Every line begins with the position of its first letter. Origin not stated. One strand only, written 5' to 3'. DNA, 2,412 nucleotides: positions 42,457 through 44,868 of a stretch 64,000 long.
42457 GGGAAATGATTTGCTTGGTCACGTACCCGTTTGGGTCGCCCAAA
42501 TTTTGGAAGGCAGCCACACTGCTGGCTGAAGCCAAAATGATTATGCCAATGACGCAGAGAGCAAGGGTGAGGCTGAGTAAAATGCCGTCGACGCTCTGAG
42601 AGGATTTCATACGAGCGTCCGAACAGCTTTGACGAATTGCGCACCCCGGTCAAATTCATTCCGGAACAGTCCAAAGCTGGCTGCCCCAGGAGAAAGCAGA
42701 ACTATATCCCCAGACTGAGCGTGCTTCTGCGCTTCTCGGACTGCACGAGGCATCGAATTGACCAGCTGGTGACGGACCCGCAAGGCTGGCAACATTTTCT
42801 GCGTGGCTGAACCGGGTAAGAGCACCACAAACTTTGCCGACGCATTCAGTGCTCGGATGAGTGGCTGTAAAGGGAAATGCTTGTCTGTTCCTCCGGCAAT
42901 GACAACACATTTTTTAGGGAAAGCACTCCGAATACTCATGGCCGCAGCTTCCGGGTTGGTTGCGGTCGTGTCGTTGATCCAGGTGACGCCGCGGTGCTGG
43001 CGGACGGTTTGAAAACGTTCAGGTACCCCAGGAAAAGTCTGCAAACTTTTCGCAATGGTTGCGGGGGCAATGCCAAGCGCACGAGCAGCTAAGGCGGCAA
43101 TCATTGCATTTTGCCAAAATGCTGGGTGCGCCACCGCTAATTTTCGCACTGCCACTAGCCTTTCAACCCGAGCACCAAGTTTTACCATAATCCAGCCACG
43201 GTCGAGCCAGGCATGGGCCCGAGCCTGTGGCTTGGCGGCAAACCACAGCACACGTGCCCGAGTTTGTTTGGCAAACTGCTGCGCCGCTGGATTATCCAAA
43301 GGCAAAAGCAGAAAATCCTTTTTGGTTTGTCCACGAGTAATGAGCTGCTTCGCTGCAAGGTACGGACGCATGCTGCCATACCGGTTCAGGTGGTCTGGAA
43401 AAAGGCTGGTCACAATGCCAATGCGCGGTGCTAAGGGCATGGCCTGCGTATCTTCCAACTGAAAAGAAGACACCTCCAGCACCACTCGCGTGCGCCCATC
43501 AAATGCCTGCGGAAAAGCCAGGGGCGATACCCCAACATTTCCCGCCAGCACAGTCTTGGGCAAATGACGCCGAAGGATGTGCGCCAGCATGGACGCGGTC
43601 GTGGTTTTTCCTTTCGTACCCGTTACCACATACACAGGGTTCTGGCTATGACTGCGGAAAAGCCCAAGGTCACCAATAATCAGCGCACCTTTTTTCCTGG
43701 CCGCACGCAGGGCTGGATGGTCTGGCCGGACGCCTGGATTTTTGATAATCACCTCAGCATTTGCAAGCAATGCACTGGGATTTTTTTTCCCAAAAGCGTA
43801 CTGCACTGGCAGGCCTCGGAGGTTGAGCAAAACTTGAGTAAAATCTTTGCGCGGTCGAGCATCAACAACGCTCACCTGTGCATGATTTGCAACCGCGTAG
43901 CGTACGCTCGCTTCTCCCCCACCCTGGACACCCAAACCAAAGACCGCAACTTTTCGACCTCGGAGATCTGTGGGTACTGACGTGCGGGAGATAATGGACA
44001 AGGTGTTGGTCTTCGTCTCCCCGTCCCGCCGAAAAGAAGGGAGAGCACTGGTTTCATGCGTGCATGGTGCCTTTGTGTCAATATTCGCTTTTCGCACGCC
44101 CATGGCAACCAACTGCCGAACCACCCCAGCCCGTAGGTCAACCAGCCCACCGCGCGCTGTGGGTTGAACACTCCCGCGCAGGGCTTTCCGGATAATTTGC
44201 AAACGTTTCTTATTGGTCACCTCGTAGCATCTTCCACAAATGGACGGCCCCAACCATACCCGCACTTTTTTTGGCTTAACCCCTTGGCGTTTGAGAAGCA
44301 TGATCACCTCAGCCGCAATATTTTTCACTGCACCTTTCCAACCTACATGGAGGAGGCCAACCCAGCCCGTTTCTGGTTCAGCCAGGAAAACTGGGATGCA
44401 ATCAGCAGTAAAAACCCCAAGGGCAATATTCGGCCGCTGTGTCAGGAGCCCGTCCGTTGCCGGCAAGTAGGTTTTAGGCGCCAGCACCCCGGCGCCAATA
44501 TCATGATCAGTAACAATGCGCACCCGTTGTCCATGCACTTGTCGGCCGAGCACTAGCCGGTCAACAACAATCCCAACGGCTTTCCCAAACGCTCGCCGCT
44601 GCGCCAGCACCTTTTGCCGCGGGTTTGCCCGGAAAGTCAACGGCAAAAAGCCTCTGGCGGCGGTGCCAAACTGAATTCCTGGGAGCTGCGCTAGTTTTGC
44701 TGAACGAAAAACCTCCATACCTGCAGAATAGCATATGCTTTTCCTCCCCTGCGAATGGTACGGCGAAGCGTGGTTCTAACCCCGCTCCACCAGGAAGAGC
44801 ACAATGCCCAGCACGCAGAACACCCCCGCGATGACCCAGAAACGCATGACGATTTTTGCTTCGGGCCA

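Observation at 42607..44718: PgeF (YfiH/DUF152 peptidoglycan editing factor) fused in frame to MurD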

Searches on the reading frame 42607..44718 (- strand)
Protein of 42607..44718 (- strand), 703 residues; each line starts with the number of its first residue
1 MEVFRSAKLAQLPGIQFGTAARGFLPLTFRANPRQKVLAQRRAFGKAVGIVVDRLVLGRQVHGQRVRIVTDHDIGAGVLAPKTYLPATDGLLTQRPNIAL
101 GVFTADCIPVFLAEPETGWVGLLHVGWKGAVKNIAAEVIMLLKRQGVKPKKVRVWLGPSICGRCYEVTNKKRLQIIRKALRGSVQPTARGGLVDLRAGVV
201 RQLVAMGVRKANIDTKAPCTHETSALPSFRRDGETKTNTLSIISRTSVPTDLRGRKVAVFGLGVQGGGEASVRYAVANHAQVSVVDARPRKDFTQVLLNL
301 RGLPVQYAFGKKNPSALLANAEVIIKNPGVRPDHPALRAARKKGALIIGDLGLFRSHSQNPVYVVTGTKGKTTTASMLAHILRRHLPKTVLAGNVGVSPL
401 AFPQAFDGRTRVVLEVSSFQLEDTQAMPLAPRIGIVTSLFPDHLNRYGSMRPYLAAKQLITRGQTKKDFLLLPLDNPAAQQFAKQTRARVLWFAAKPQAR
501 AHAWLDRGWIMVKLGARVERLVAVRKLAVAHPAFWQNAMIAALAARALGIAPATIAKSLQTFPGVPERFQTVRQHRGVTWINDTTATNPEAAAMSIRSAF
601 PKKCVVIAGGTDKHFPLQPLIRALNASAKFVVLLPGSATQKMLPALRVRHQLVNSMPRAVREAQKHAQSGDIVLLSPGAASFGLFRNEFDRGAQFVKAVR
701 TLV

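Call 3: search_protein_families(library=pfam, proteins=[window:42607-44718:-], max_evalue=0.01)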
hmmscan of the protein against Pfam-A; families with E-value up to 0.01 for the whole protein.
window:42607-44718:- (703 aa): 4 families
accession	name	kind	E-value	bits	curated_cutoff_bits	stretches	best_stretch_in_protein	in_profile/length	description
PF02578.20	Cu-oxidase_4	-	4.5e-50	170.7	22.9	1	33-241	24-235/238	Multi-copper polyphenol oxidoreductase laccase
PF08245.18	Mur_ligase_M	-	2.1e-23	83.8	24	1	365-499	1-151/200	Mur ligase middle domain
PF21799.2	MurD-like_N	-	2.4e-11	44.2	27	1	256-349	2-88/88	Mur ligase MurD-like, N-terminal domain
PF02875.26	Mur_ligase_C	-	2.5e-11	45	28.4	1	568-677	2-125/127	Mur ligase, glutamate ligase domain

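Call 4: search_protein_families(library=ncbifam, proteins=[window:42607-44718:-], max_evalue=0.01)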
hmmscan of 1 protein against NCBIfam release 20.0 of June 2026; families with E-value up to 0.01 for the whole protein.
window:42607-44718:- (703 aa): 27 families (the best 25 are shown)
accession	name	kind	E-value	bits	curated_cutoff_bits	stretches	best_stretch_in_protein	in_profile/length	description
TIGR01087.1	murD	equivalog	5.3e-110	368.5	211.95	1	256-700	1-440/441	UDP-N-acetylmuramoyl-L-alanine--D-glutamate ligase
TIGR00726.1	TIGR00726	equivalog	8.8e-43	146.2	141.15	1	46-244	32-221/223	peptidoglycan editing factor PgeF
TIGR01143.1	murF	subfamily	4e-24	85.3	288.6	1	355-597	69-318/418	UDP-N-acetylmuramoyl-tripeptide--D-alanyl-D-alanine ligase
TIGR01082.1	murC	equivalog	1.1e-22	80.8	335.1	1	262-601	5-342/449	UDP-N-acetylmuramate--L-alanine ligase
NF001126.0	PRK00139.1-4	equivalog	8.7e-20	70.7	373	2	408-587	171-351/486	UDP-N-acetylmuramoyl-L-alanyl-D-glutamate--2,6-diaminopimelate ligase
TIGR01085.1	murE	subfamily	1.3e-19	70.4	257.3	2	409-583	156-337/472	UDP-N-acetylmuramyl-tripeptide synthetase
NF053645.1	pMurC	equivalog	3.4e-18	65.6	560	1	273-493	16-243/492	pseudomurein biosynthesis peptide ligase pMurC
NF008896.0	PRK11929.1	equivalog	4.2e-18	64.6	1023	3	408-498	179-270/965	bifunctional UDP-N-acetylmuramoyl-L-alanyl-D-glutamate--2,6-diaminopimelate ligase MurE/UDP-N-acetylmuramoyl-tripeptide--D-alanyl-D-alanine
NF001124.0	PRK00139.1-2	equivalog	5.2e-18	65.1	476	2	408-598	176-370/500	UDP-N-acetylmuramoyl-L-alanyl-D-glutamate--2,6-diaminopimelate ligase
NF033197.0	F430_CfbE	equivalog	1.9e-15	56.8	250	2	357-397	96-134/430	coenzyme F430 synthase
NF007998.1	PRK10723.1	equivalog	9.8e-15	54.7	369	1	59-236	68-234/243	purine nucleoside phosphorylase YfiH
NF053647.1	pMurD2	equivalog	1.3e-14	53.9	550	1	256-454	2-197/405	pseudomurein biosynthesis peptide ligase pMurD2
NF053646.1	pMurD1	equivalog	8.6e-14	51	610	1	432-606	186-355/465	pseudomurein biosynthesis peptide ligase pMurD1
TIGR02068.2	cya_phycin_syn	equivalog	1e-13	50.2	850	2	433-564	567-714/862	cyanophycin synthetase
NF053648.1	pMurE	equivalog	1.1e-11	44.2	600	1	429-600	188-349/464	pseudomurein biosynthesis peptide ligase pMurE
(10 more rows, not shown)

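Call 6: find_homologous_proteins(query=window:42607-44718:-, max_evalue=1e-10)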
Query window:42607-44718:- (703 aa): 1140 proteins with E <= 1e-10 among 8000 candidates; the best 120 are listed.
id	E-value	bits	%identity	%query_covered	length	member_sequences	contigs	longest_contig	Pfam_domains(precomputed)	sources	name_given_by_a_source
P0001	0.0e+0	1560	100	100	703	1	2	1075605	PF02578.21,PF02875.27,PF08245.19,PF21799.3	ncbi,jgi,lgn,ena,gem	ncbi:MAG: UDP-N-acetylmuramoyl-L-alanine--D-glutamate ligase [Patescibacteria group bacterium]|jgi:U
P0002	0.0e+0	1237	78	100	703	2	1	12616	PF02578.21,PF02875.27,PF08245.19,PF21799.3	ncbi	-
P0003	0.0e+0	1062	66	100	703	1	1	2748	PF02578.21,PF02875.27,PF08245.19,PF21799.3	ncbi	-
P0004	2.8e-214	732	52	100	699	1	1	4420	PF02578.21,PF02875.27,PF08245.19,PF21799.3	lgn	-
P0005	3.2e-212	725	50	100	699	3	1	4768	PF02578.21,PF02875.27,PF08245.19,PF21799.3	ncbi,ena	ncbi:MAG: UDP-N-acetylmuramoyl-L-alanine--D-glutamate ligase [Patescibacteria group bacterium]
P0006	9.2e-212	723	49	100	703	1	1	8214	PF02578.21,PF08245.19,PF21799.3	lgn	-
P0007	4.7e-211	721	52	100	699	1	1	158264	PF02578.21,PF02875.27,PF08245.19,PF21799.3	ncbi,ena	-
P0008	9.1e-211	720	49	100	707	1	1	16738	PF02578.21,PF02875.27,PF08245.19,PF21799.3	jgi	jgi:UDP-N-acetylmuramoylalanine--D-glutamate ligase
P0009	1.6e-210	719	51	100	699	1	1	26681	PF02578.21,PF02875.27,PF08245.19,PF21799.3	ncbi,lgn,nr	ncbi:MAG: UDP-N-acetylmuramoyl-L-alanine--D-glutamate ligase [bacterium]|nr:UDP-N-acetylmuramoyl-L-a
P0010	2.4e-209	715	51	100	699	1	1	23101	PF02578.21,PF02875.27,PF08245.19,PF21799.3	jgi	jgi:UDP-N-acetylmuramoylalanine--D-glutamate ligase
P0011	7.3e-208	710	50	100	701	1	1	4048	PF02578.21,PF02875.27,PF08245.19,PF21799.3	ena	-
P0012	5.3e-204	698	50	100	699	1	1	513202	PF02578.21,PF02875.27,PF08245.19,PF21799.3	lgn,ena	-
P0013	4.0e-194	665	48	100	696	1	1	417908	PF02578.21,PF02875.27,PF08245.19,PF21799.3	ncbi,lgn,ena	-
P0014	3.5e-193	662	50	100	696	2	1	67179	PF02578.21,PF02875.27,PF08245.19,PF21799.3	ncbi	-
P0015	4.5e-193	661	45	100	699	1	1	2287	PF02578.21,PF08245.19,PF21799.3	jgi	jgi:UDP-N-acetylmuramoylalanine--D-glutamate ligase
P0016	3.1e-190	652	49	100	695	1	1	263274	PF02578.21,PF02875.27,PF08245.19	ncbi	-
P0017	2.3e-186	639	48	100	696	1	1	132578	PF02578.21,PF02875.27,PF08245.19,PF21799.3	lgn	-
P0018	3.0e-185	636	47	100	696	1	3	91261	PF02578.21,PF02875.27,PF08245.19,PF21799.3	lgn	-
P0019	3.1e-184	632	42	100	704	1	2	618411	PF02578.21,PF08245.19,PF21799.3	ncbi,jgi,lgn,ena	ncbi:MAG: UDP-N-acetylmuramoyl-L-alanine--D-glutamate ligase [Patescibacteria group bacterium]|jgi:U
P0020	7.4e-175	601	44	100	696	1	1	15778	PF02578.21,PF02875.27,PF08245.19,PF21799.3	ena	-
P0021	1.8e-164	567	42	100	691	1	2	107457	PF02578.21,PF08245.19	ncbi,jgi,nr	ncbi:UDP-N-acetylmuramoyl-L-alanine--D-glutamate ligase [Candidatus Parcubacteria bacterium]|jgi:UDP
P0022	1.5e-152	528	48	80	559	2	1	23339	PF02578.21,PF02875.27,PF08245.19,PF21799.3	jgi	jgi:UDP-N-acetylmuramoylalanine--D-glutamate ligase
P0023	2.0e-125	438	50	64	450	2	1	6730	PF02875.27,PF08245.19,PF21799.3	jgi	jgi:UDP-N-acetylmuramoylalanine--D-glutamate ligase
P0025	3.4e-115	404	45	65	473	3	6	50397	PF02875.27,PF08245.19,PF21799.3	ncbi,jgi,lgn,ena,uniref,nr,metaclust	ncbi:MAG: UDP-N-acetylmuramoyl-L-alanine--D-glutamate ligase [Candidatus Kerfeldbacteria bacterium C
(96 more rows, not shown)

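Call 11: find_encoding_contigs(protein=P0025, flank=6000, max_places=3)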
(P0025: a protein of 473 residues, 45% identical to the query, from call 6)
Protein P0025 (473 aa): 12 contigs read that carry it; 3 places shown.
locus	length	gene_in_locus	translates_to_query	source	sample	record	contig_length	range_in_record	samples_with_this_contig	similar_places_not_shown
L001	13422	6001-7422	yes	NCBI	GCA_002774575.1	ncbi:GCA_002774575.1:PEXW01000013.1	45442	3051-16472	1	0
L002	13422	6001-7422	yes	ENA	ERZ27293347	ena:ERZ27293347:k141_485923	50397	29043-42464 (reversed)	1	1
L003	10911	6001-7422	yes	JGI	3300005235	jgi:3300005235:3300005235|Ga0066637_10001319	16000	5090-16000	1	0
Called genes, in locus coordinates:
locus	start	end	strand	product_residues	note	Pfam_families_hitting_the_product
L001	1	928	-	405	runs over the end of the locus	PF28597:T2SSF_N (weak), PF00482:T2SSF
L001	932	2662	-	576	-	PF05157:MshEN, PF00437:T2SSE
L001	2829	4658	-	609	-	PF13231:PMT_2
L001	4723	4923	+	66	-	-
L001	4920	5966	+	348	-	PF10555:MraY_sig1 (faint), PF00953:Glycos_transf_4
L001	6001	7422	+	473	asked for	PF21799:MurD-like_N, PF08245:Mur_ligase_M, PF02875:Mur_ligase_C (weak)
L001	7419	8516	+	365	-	PF01098:FTSW_RODA_SPOVE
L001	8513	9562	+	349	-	PF03033:Glyco_transf_28, PF04101:Glyco_tran_28_C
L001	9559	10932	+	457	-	PF01225:Mur_ligase, PF08245:Mur_ligase_M, PF02875:Mur_ligase_C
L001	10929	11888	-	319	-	-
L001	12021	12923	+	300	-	PF01565:FAD_binding_4, PF02873:MurB_C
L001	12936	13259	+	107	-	PF02482:Ribosomal_S30AE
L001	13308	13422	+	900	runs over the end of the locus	PF07517:SecA_DEAD, PF01043:SecA_PP_bind, PF21090:P-loop_SecA, PF07516:SecA_SW, PF02810:SEC-C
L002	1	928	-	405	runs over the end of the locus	PF28597:T2SSF_N (weak), PF00482:T2SSF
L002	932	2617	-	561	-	PF05157:MshEN, PF00437:T2SSE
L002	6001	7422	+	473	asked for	PF21799:MurD-like_N, PF08245:Mur_ligase_M, PF02875:Mur_ligase_C (weak)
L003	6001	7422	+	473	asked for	PF21799:MurD-like_N, PF08245:Mur_ligase_M, PF02875:Mur_ligase_C (weak)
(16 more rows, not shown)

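Call 12: find_encoding_contigs(protein=P0023, flank=6000, max_places=3)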
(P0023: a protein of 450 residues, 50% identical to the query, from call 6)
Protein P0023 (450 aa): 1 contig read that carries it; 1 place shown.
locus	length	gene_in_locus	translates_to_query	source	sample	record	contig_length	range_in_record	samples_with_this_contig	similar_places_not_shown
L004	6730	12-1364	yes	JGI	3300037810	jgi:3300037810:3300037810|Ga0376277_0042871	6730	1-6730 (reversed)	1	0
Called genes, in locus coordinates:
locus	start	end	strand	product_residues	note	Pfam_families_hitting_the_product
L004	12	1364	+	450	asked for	PF21799:MurD-like_N, PF08245:Mur_ligase_M, PF02875:Mur_ligase_C (weak)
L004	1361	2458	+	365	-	PF01098:FTSW_RODA_SPOVE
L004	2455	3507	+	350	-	PF03033:Glyco_transf_28, PF04101:Glyco_tran_28_C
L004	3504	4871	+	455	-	PF01225:Mur_ligase, PF08245:Mur_ligase_M, PF02875:Mur_ligase_C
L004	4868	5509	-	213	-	-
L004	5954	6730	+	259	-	?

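Call 15: find_encoding_contigs(protein=P0001, flank=10000, max_places=2)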
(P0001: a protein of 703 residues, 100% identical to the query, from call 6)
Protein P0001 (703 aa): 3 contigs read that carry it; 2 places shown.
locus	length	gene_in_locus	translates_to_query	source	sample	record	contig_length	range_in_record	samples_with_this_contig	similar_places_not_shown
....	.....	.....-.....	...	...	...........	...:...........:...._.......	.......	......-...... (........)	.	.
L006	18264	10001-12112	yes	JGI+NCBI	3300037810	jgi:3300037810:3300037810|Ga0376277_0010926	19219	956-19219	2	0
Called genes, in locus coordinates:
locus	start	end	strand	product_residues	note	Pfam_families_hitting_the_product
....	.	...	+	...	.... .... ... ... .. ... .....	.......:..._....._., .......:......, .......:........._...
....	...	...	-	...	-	-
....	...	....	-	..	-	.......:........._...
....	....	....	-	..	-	-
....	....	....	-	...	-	-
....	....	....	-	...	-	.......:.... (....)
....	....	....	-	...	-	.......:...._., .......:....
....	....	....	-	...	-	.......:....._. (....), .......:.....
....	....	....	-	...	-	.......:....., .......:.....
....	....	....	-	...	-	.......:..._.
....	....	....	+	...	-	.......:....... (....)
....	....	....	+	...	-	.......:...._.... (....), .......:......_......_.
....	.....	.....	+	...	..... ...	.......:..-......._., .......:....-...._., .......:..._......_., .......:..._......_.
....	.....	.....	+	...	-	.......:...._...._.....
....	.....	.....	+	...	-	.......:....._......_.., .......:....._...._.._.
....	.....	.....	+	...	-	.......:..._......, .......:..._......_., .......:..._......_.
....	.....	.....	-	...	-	-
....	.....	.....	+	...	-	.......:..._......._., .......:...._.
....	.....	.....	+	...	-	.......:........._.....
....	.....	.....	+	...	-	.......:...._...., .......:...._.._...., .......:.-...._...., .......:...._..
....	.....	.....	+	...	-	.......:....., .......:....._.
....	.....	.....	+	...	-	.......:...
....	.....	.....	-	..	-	-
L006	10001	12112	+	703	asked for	PF02578:Cu-oxidase_4, PF21799:MurD-like_N, PF08245:Mur_ligase_M, PF02875:Mur_ligase_C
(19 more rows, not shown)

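Call 26: search_protein_representatives(protein=window:42607-44718:-)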
Query: 703 residues. Proteins with E-value up to 0.001 (for the whole library): 47970; up to 1e-10: 24225; up to 1e-30: 5588. The best 150 are listed.
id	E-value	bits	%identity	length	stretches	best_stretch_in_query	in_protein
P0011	2.3e-208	710.3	50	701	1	1-702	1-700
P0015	1.4e-193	661.4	46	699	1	1-701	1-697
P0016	1.0e-190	652.0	50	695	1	1-702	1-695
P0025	1.1e-115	404.1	46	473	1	243-701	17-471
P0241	6.0e-108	378.5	38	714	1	31-701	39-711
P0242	2.4e-99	350.1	35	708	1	5-702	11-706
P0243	1.9e-90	320.7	41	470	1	246-702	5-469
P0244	3.1e-88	313.3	40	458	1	251-702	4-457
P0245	4.8e-88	312.7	43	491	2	247-494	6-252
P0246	4.6e-87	309.5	38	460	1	251-701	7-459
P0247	6.4e-87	309.0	41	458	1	250-702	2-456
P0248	2.0e-85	304.1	39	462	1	253-702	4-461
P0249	2.1e-83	297.4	39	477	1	248-699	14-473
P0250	3.8e-83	296.5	37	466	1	251-700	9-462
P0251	5.6e-83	296.0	42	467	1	250-702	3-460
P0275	1.4e-76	274.8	34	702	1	56-698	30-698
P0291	2.8e-74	267.2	35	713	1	250-700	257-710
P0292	2.8e-74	267.2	38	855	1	251-700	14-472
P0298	5.9e-74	266.2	39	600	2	251-499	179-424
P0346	2.9e-69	250.7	34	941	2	174-699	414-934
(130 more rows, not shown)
